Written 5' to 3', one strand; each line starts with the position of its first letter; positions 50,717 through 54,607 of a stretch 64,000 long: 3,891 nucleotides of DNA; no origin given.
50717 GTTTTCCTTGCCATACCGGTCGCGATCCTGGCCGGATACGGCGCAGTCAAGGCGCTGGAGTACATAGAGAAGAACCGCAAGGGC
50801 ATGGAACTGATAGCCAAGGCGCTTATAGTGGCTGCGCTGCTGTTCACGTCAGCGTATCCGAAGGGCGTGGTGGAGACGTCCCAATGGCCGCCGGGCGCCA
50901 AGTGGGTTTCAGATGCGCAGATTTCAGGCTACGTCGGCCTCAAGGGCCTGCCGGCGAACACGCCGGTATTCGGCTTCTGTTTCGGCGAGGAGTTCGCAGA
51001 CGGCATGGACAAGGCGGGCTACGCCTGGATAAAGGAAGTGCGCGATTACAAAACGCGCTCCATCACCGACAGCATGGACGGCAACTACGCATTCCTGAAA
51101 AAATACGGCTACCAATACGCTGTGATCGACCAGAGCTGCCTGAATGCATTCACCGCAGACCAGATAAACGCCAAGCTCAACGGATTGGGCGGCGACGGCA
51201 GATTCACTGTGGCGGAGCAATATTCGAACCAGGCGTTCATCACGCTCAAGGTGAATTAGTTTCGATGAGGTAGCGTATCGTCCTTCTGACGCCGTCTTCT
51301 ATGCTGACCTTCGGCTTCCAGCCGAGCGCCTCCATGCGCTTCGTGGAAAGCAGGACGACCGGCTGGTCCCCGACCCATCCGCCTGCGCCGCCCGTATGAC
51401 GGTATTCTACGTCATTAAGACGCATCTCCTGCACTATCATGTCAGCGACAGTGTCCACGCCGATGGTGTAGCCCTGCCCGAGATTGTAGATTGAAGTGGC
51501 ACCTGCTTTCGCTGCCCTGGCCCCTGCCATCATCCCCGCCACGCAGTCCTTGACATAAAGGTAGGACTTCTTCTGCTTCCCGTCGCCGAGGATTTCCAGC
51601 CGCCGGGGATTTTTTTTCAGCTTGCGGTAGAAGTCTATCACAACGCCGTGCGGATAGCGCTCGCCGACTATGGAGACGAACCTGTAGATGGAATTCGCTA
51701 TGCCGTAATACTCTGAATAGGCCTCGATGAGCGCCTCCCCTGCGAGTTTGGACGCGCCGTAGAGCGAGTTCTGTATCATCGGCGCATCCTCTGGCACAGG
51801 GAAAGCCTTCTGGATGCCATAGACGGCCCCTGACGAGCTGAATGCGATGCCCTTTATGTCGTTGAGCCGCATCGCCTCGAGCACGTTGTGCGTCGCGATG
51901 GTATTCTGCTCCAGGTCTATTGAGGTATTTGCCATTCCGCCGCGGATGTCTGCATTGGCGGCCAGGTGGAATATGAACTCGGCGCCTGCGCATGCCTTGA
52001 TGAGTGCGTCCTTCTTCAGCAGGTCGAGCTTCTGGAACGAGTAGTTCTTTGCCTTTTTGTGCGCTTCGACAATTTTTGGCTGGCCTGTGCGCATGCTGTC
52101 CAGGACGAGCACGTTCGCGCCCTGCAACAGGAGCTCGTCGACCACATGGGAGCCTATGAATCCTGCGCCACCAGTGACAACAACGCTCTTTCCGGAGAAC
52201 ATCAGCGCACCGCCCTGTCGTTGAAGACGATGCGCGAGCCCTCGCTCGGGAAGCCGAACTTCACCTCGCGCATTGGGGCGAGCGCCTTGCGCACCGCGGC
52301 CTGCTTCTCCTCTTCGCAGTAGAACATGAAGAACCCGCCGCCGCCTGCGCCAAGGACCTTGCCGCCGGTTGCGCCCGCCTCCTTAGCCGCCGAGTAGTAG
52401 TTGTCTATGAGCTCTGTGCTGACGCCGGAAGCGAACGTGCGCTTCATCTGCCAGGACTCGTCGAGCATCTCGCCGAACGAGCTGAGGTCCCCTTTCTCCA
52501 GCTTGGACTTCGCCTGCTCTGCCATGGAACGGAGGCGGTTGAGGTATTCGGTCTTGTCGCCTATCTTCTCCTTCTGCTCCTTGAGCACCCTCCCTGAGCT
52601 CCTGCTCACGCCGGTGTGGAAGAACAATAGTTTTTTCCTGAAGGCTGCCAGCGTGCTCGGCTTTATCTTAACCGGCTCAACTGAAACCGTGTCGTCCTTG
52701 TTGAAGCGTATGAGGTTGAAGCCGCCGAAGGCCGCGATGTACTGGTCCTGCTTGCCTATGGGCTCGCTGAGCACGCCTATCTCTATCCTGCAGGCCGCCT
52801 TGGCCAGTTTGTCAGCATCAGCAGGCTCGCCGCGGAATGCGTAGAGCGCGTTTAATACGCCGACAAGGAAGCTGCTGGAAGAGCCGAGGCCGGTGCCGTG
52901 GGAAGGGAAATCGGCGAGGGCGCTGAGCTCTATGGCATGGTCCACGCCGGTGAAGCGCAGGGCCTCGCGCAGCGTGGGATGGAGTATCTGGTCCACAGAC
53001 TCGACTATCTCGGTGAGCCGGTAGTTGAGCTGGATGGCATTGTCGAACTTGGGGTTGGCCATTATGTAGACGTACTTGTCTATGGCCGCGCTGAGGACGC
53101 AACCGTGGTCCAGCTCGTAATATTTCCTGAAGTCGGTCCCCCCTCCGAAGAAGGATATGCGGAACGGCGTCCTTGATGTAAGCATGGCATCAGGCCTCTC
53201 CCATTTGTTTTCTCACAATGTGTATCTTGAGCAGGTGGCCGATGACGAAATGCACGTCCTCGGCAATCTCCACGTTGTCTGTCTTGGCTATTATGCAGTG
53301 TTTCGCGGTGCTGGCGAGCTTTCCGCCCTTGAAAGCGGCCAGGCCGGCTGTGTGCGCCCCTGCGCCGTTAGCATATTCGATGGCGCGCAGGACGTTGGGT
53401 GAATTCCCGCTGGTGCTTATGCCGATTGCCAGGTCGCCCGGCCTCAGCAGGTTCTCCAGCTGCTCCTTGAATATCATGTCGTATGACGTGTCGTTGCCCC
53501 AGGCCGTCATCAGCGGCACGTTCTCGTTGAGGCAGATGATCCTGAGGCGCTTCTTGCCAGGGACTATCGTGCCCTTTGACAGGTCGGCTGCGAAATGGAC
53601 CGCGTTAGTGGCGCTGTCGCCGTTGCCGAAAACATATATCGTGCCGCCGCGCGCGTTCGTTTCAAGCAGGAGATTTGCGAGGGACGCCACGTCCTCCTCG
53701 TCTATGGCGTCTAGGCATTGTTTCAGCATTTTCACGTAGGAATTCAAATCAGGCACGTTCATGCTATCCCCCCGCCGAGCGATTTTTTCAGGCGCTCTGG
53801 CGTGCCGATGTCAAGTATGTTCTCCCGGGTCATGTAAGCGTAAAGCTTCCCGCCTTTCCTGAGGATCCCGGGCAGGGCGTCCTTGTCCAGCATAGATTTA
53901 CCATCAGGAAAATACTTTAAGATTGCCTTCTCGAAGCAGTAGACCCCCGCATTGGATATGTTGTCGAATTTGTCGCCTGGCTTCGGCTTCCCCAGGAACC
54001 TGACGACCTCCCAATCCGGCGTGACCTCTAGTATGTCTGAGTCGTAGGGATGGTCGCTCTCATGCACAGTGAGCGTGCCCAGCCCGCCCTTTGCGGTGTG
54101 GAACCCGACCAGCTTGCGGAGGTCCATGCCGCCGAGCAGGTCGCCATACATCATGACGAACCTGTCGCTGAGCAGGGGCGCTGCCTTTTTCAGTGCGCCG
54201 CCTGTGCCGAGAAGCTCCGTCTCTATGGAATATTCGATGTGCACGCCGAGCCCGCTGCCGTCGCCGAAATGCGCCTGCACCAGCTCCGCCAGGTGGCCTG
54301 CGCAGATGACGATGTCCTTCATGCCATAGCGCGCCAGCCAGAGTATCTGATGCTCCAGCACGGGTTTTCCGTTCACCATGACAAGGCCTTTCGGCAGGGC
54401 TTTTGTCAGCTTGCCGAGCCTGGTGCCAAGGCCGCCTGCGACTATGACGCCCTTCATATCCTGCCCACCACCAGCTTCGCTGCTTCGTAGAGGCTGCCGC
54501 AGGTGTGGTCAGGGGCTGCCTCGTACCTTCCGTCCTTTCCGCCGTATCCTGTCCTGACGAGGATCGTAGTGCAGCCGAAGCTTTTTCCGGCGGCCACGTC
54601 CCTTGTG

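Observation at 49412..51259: GT-C-fold membrane glycosyltransferase-like protein lacking the AglB WWDYG motif, divergently paired with the glycoprotein gene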

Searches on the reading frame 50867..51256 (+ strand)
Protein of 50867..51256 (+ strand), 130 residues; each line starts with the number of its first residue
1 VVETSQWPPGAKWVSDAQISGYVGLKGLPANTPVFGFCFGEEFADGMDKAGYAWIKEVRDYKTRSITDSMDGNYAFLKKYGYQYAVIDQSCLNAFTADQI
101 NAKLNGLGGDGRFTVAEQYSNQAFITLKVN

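Call 55: predict_structure(alignment_id=A3)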
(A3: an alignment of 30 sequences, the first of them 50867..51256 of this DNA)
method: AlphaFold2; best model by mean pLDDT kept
length: 130 residues; sequences in the alignment: 30
mean_pLDDT: 87.8   pTM: 0.81
mean pLDDT of the five models: 87.8, 87.6, 87.3, 80.8, 79.8
residues with pLDDT >= 90: 89; 70-90: 28; 50-70: 2; < 50: 11
segments of 3 or more residues with pLDDT < 50: 1-11
pLDDT, mean of each block of 10 residues (from residue 1): 40 78 95 92 86 91 95 97 95 90 93 96 94
secondary structure, 60 per line:
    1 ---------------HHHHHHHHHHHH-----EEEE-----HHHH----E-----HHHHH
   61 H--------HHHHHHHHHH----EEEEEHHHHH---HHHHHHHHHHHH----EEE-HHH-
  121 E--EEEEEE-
elements in order: H16-27 E33-36 H42-45 H56-61 H70-79 E84-88 H89-93 H97-108 E113-115 E124-129

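Call 57: fold_search(model_id=the predicted structure, library=pdb)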
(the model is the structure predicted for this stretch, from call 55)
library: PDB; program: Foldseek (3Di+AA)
matches with E <= 10: 522; with E <= 0.001: 0
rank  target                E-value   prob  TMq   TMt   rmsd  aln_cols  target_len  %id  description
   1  3vu0_C                9.5e-03  1.00  0.61  0.53   5.3       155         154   10  Crystal structure of the C-terminal globular domain of oligosaccharyltransferase (AfAglB-S2, AF_0040, O30195_ARCFU) fr (released 2013-01-23)
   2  6s7o_A                1.2e-02  0.97  0.46  0.12   8.3       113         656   15  Cryo-EM structure of human oligosaccharyltransferase complex OST-A (released 2019-12-18)
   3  3vu0_A                1.4e-02  1.00  0.61  0.53   4.9       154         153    9  Crystal structure of the C-terminal globular domain of oligosaccharyltransferase (AfAglB-S2, AF_0040, O30195_ARCFU) fr (released 2013-01-23)
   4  7zlg_A                1.7e-02  1.00  0.58  0.14   4.1       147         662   11  Cryo-EM structure of C-mannosyltransferase CeDPY19, in complex with acceptor peptide and bound to CMT2-Fab and anti-Fa (released 2023-01-11)
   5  7zlh_A                2.0e-02  0.99  0.61  0.15   5.7       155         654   12  Cryo-EM structure of C-mannosyltransferase CeDPY19, in apo state, bound to CMT2-Fab and anti-Fab nanobody (released 2023-01-11)
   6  3vu0_B                2.0e-02  0.99  0.60  0.50   5.1       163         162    9  Crystal structure of the C-terminal globular domain of oligosaccharyltransferase (AfAglB-S2, AF_0040, O30195_ARCFU) fr (released 2013-01-23)
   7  7zli_A                2.0e-02  0.98  0.52  0.13   6.5       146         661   12  Cryo-EM structure of C-mannosyltransferase CeDPY19, in complex with Dol25-P-Man and bound to CMT2-Fab and anti-Fab nan (released 2023-01-11)
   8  8b6l_I                2.0e-02  0.96  0.46  0.11   7.8       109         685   14  Subtomogram average of the human Sec61-TRAP-OSTA-translocon (released 2022-12-07)
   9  6ezn_F                4.1e-02  0.97  0.48  0.12   6.0       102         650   11  Cryo-EM structure of the yeast oligosaccharyltransferase (OST) complex (released 2018-01-17)
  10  8agb_A                5.0e-02  0.97  0.48  0.12   6.0       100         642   18  Structure of yeast oligosaccharylransferase complex with lipid-linked oligosaccharide bound (released 2022-12-07)
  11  9n9j_I                7.3e-02  0.82  0.43  0.10   8.1       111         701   13  Structure of a GRP94 folding intermediate engaged with a CCDC134- and FKBP11-bound secretory translocon (released 2025-11-19)
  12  8c9v                  8.3e-02  0.60  0.43  0.32   7.9       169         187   11  O-methyltransferase from Desulfuromonas acetoxidans (released 2023-04-05)
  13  6ftg_5                1.2e-01  0.72  0.45  0.11   8.9       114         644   10  Subtomogram average of OST-containing ribosome-translocon complexes from canine rough microsomal membranes (released 2018-03-21)
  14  4pyo_A                1.3e-01  0.44  0.45  0.31   9.1       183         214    9  Humanized rat COMT bound to SAH, semi-holo form (released 2014-06-11)
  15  8pn9_A                1.4e-01  0.77  0.47  0.12   8.1       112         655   14  Structure of human oligosaccharyltransferase OST-A complex bound to NGI-1 (released 2024-05-08)
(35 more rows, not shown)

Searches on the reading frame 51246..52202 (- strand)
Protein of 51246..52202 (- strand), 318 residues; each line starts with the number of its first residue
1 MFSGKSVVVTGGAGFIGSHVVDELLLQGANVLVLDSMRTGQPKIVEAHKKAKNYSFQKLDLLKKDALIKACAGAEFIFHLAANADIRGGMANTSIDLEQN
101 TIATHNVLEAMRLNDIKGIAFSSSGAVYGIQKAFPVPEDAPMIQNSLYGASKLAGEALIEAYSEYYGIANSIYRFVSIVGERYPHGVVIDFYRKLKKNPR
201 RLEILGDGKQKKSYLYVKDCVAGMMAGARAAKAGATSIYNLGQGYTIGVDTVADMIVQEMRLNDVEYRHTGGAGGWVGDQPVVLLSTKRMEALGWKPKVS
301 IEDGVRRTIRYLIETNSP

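Call 6: search_protein_families(library=pfam, proteins=[window:51246-52202:-], max_evalue=0.1)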
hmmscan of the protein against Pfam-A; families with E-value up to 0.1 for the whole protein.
window:51246-52202:- (318 aa): 11 families
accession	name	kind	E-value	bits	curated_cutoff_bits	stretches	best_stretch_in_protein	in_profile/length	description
PF01370.27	Epimerase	-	9.5e-46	156.6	20.9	1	7-242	1-240/240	NAD dependent epimerase/dehydratase family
PF16363.11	GDP_Man_Dehyd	-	9.5e-40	137.5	27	1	9-308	2-332/332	GDP-mannose 4,6 dehydratase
PF01073.25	3Beta_HSD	-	1.4e-20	73.9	22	1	8-229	1-230/280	3-beta hydroxysteroid dehydrogenase/isomerase family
PF02719.21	Polysacc_synt_2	-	1.9e-12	47.4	20.2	1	7-257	1-245/293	Polysaccharide biosynthesis protein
PF07993.18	NAD_binding_4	-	6.9e-11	42.2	20.1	2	63-187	78-215/258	Male sterility protein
PF04321.23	RmlD_sub_bind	-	1.4e-09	37.9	27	1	7-261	3-232/287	RmlD substrate binding domain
PF13460.12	NAD_binding_10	-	4.3e-09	36.9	27.2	1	11-161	1-133/184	NAD(P)H-binding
PF00106.31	adh_short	-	1.6e-07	31.5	26.6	1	5-74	1-71/195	short chain dehydrogenase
PF08659.16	KR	-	0.00049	20.5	22.6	1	7-65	3-66/180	KR domain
PF05368.20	NmrA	-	0.0014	18.7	27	1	5-89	3-87/298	NmrA-like family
PF03435.24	Sacchrp_dh_NADP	-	0.0023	18.7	25.1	1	12-83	5-78/129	Saccharopine dehydrogenase NADP binding domain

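Call 7: search_protein_families(library=ncbifam, proteins=[window:51246-52202:-], max_evalue=0.1)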
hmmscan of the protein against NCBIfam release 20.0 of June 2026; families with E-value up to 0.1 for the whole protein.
window:51246-52202:- (318 aa): 114 families (the best 25 are shown)
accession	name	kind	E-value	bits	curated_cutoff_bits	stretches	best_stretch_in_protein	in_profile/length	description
TIGR01179.1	galE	equivalog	2e-37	128.8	262.3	2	7-181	2-179/332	UDP-glucose 4-epimerase GalE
TIGR01181.1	dTDP_gluc_dehyt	equivalog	2.7e-36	125.3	365.1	1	7-315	2-314/321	dTDP-glucose 4,6-dehydratase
TIGR04180.1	EDH_00030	hypoth_equivalog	2.9e-29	102.1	475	1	7-261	1-257/297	NAD-dependent 4,6-dehydratase LegB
TIGR02197.1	heptose_epim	equivalog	1.8e-22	79.9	274.6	1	7-270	1-271/316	ADP-glyceromanno-heptose 6-epimerase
NF007956.0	PRK10675.1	subfamily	2.9e-18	66.1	394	1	6-160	2-161/338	UDP-glucose 4-epimerase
NF007490.0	PRK10084.1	subfamily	3e-18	66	649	2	7-112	3-112/361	dTDP-glucose 4,6-dehydratase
NF007582.0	PRK10217.1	equivalog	2.8e-17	62.9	698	1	5-313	2-332/355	dTDP-glucose 4,6-dehydratase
TIGR02622.1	CDP_4_6_dhtase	equivalog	2.2e-16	59.9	278.45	1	1-311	1-329/352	CDP-glucose 4,6-dehydratase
NF043036.1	ErythonDh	equivalog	4.1e-16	59.1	325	1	7-164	3-165/321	D-erythronate dehydrogenase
NF047922.1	GDPFucSynFcl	equivalog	2.1e-15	57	500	1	5-315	3-304/308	GDP-L-fucose synthase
TIGR03466.1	HpnA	hypoth_equivalog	3e-15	55.9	367.65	1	6-159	2-152/327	hopanoid-associated sugar epimerase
NF011728.1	PRK15181.1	equivalog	1.3e-14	54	760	1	4-316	15-341/348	Vi polysaccharide biosynthesis UDP-N-acetylglucosaminuronic acid C-4 epimerase TviC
NF042422.1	oxyalk_red_OleD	equivalog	2.3e-14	53.5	580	1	7-129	3-115/329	2-alkyl-3-oxoalkanoate reductase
NF042423.1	oxyalk_red_Shew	equivalog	4.2e-14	52.4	580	1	5-268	9-265/331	2-alkyl-3-oxoalkanoate reductase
TIGR03589.1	PseB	equivalog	3.2e-11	42.8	407.75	1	1-235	1-222/324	UDP-N-acetylglucosamine 4,6-dehydratase (inverting)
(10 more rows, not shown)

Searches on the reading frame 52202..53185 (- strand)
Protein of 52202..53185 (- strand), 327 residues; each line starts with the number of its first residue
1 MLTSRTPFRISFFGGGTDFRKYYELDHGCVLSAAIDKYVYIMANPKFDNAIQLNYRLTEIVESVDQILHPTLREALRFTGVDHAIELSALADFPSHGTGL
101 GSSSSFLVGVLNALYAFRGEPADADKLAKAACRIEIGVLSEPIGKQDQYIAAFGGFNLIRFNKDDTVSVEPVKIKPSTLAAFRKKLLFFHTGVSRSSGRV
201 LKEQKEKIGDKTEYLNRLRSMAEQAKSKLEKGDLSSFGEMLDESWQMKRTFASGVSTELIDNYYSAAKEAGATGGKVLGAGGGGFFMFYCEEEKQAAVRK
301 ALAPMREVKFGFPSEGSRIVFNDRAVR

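Call 6: search_protein_families(library=pfam, proteins=[window:52202-53185:-], max_evalue=0.1)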
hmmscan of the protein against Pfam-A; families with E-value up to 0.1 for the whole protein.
window:52202-53185:- (327 aa): 2 families
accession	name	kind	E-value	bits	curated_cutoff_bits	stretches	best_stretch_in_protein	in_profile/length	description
PF08544.19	GHMP_kinases_C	-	9.5e-12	45.6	21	1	226-302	2-79/85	GHMP kinases C terminal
PF00288.32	GHMP_kinases_N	-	1.2e-11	45.1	22.3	1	80-155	15-87/87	GHMP kinases N terminal domain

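Call 7: search_protein_families(library=ncbifam, proteins=[window:52202-53185:-], max_evalue=0.1)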
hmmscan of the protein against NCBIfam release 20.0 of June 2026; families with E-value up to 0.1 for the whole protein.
window:52202-53185:- (327 aa): 14 families
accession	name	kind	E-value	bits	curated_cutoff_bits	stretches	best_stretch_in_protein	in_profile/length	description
NF049969.1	GlMnHpPKinHddA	equivalog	9.2e-45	153.5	600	1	2-302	3-316/338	D-glycero-D-manno-heptose 7-phosphate kinase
TIGR00549.1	mevalon_kin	equivalog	1.8e-20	73.5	163.05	1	86-287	82-274/276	mevalonate kinase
NF009948.0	PRK13412.1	equivalog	5.6e-20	70.7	721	1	72-298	716-942/974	bifunctional fucokinase/fucose-1-phosphate guanylyltransferase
NF003036.0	PRK03926.1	equivalog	3.1e-17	62.6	403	1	31-302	25-279/302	mevalonate kinase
NF003006.0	PRK03817.1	equivalog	1.3e-14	53.9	443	2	222-312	246-335/352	galactokinase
NF001816.0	PRK00555.1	equivalog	5.2e-11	42.1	509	2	95-178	101-184/363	galactokinase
NF003705.0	PRK05322.1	equivalog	4.4e-08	32.3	385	1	222-312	281-371/388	galactokinase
TIGR00131.1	gal_kin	equivalog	8.6e-08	31.5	226.65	1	224-304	284-364/388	galactokinase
NF003472.0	PRK05101.1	equivalog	7.6e-07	28.4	499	1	223-311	276-365/382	galactokinase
NF002288.1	PRK01212.1-4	equivalog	1.4e-06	27.6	194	1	96-303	87-279/303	homoserine kinase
NF040656.1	GHMP_GYDIA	hypoth_equivalog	0.00035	19.9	225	0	166-294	165-280/299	GYDIA family GHMP kinase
TIGR00191.1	thrB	equivalog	0.00099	18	168.25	1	71-172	66-161/304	homoserine kinase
NF011205.0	PRK14611.1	equivalog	0.0065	16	364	1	59-134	56-129/275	4-(cytidine 5'-diphospho)-2-C-methyl-D-erythritol kinase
TIGR01920.1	Shik_kin_archae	equivalog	0.008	15.6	126.85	1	67-134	52-118/266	shikimate kinase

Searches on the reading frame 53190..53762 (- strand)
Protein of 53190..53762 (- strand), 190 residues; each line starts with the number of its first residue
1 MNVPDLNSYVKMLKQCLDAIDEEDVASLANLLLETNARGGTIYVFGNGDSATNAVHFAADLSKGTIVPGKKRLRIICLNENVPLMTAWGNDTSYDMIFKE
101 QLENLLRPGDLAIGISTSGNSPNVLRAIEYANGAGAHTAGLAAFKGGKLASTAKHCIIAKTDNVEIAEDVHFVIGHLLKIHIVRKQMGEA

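Call 6: search_protein_families(library=pfam, proteins=[window:53190-53762:-], max_evalue=0.1)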
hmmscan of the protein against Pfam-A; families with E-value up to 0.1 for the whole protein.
window:53190-53762:- (190 aa): 3 families
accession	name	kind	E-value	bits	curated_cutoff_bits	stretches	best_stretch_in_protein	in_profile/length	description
PF13580.11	SIS_2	-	5.8e-17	62.5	27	1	9-141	2-136/138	SIS domain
PF01380.27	SIS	-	1.6e-08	34.8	25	1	98-163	43-108/131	SIS domain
PF14824.11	Sirohm_synth_M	-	0.017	15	25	1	109-122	2-15/28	Sirohaem biosynthesis protein central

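Call 58: search_protein_families(library=ncbifam, proteins=[window:53190-53762:-], max_evalue=0.00001)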
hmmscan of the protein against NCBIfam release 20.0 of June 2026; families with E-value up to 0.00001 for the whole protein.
window:53190-53762:- (190 aa): 10 families
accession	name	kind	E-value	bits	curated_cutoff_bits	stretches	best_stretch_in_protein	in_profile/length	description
TIGR00441.1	gmhA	equivalog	5.8e-30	104.4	209.45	1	30-179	2-150/154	D-sedoheptulose 7-phosphate isomerase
NF010546.0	PRK13936.1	equivalog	1.3e-24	87.1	276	1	12-178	17-184/197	phosphoheptose isomerase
NF010547.0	PRK13938.1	equivalog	1.1e-21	77.4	320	1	28-182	34-187/196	D-sedoheptulose 7-phosphate isomerase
NF001628.0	PRK00414.1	equivalog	6.8e-21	74.8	265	1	6-187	10-190/192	D-sedoheptulose 7-phosphate isomerase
NF008138.0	PRK10886.1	equivalog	9.1e-16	58.1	352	1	25-151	27-152/196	DnaA initiator-associating protein DiaA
NF003915.0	PRK05441.1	subfamily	3.9e-09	36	168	1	24-161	47-184/300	N-acetylmuramic acid 6-phosphate etherase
NF009222.0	PRK12570.1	subfamily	6.3e-09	35.1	255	1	25-157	55-187/307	N-acetylmuramic acid 6-phosphate etherase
TIGR00274.1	TIGR00274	equivalog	6.1e-07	28.8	302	1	23-158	41-176/291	N-acetylmuramic acid 6-phosphate etherase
TIGR03127.2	RuMP_HxlB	equivalog_domain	1.1e-06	28.7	160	0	105-160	69-124/178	6-phospho-3-hexuloisomerase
NF002805.0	PRK02947.1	subfamily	8.4e-06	25.1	135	0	7-143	5-142/247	sugar isomerase domain-containing protein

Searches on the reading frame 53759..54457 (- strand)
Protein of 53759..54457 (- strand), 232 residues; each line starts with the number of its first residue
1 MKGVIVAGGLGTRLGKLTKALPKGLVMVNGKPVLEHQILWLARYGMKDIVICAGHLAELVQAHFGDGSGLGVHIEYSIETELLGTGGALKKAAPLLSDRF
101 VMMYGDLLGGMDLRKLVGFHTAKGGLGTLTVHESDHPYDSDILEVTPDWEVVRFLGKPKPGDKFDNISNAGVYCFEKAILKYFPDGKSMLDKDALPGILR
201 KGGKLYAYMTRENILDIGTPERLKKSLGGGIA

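Call 6: search_protein_families(library=pfam, proteins=[window:53759-54457:-], max_evalue=0.1)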
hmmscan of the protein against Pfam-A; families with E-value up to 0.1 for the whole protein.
window:53759-54457:- (232 aa): 3 families
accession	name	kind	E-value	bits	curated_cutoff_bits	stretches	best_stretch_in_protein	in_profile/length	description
PF00483.29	NTP_transferase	-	1.1e-29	104.1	21.2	1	2-223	1-235/245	Nucleotidyl transferase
PF12804.13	NTP_transf_3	-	1.2e-09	39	27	1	3-107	1-96/160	MobA-like NTP transferase domain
PF01128.25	IspD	-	0.014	15.6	27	1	4-55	4-52/221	2-C-methyl-D-erythritol 4-phosphate cytidylyltransferase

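Call 58: search_protein_families(library=ncbifam, proteins=[window:53759-54457:-], max_evalue=0.00001)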
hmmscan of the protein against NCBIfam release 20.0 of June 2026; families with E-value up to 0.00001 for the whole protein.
window:53759-54457:- (232 aa): 24 families
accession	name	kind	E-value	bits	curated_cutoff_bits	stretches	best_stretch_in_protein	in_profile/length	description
NF052502.1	man1P_GTase_Rv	exception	2e-41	142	440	1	2-223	2-223/352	mannose-1-phosphate guanylyltransferase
TIGR03992.1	Arch_glmU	subfamily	2.8e-31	108.8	292.1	1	1-184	1-177/393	bifunctional sugar-1-phosphate nucleotidylyltransferase/acetyltransferase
NF045761.1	NAMPUrTaseMurU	equivalog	2.3e-29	102.9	250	1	1-225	1-222/226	N-acetylmuramate alpha-1-phosphate uridylyltransferase MurU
NF041313.1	UDPGP_AglF_Halo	equivalog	4.4e-26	91.8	400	1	1-181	1-180/234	UTP--glucose-1-phosphate uridylyltransferase AglF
NF049965.1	GlMnHpPGnyltfHddC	equivalog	9.5e-25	87.5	300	1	1-222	1-213/221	D-glycero-D-manno-heptose 1-phosphate guanosyltransferase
TIGR02623.1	G1P_cyt_trans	equivalog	3.5e-24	85.6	300.25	2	1-64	1-64/255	glucose-1-phosphate cytidylyltransferase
TIGR01208.1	rmlA_long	equivalog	1e-22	80.5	320.25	1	2-184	1-183/353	glucose-1-phosphate thymidylyltransferase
NF041173.1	Sug_nt_acttase_Thmprot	equivalog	6.6e-15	55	600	1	1-183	1-176/405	bifunctional sugar-1-phosphate nucleotidylyltransferase/acetyltransferase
NF010935.0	PRK14355.1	equivalog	8e-14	51.1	718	1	3-181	6-184/459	bifunctional UDP-N-acetylglucosamine diphosphorylase/glucosamine-1-phosphate N-acetyltransferase GlmU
TIGR01173.1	glmU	equivalog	1.7e-13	50.3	366.85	1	3-181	3-178/452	bifunctional UDP-N-acetylglucosamine diphosphorylase/glucosamine-1-phosphate N-acetyltransferase GlmU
NF045697.1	MurNAcPUrMurU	equivalog_domain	3.2e-13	49.6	370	1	5-101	2-98/229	N-acetylmuramate alpha-1-phosphate uridylyltransferase MurU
NF010934.1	PRK14354.1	equivalog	5.4e-13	48.3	450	1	3-180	2-177/447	bifunctional UDP-N-acetylglucosamine diphosphorylase/glucosamine-1-phosphate N-acetyltransferase GlmU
TIGR01207.1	rmlA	equivalog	7.7e-13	48.2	360.65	1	2-182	1-182/286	glucose-1-phosphate thymidylyltransferase RfbA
NF006986.0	PRK09451.1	equivalog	6.8e-12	44.9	725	1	3-134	8-134/456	bifunctional UDP-N-acetylglucosamine diphosphorylase/glucosamine-1-phosphate N-acetyltransferase GlmU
NF003670.0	PRK05293.1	equivalog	1.1e-11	44.3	470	1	101-221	122-249/382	glucose-1-phosphate adenylyltransferase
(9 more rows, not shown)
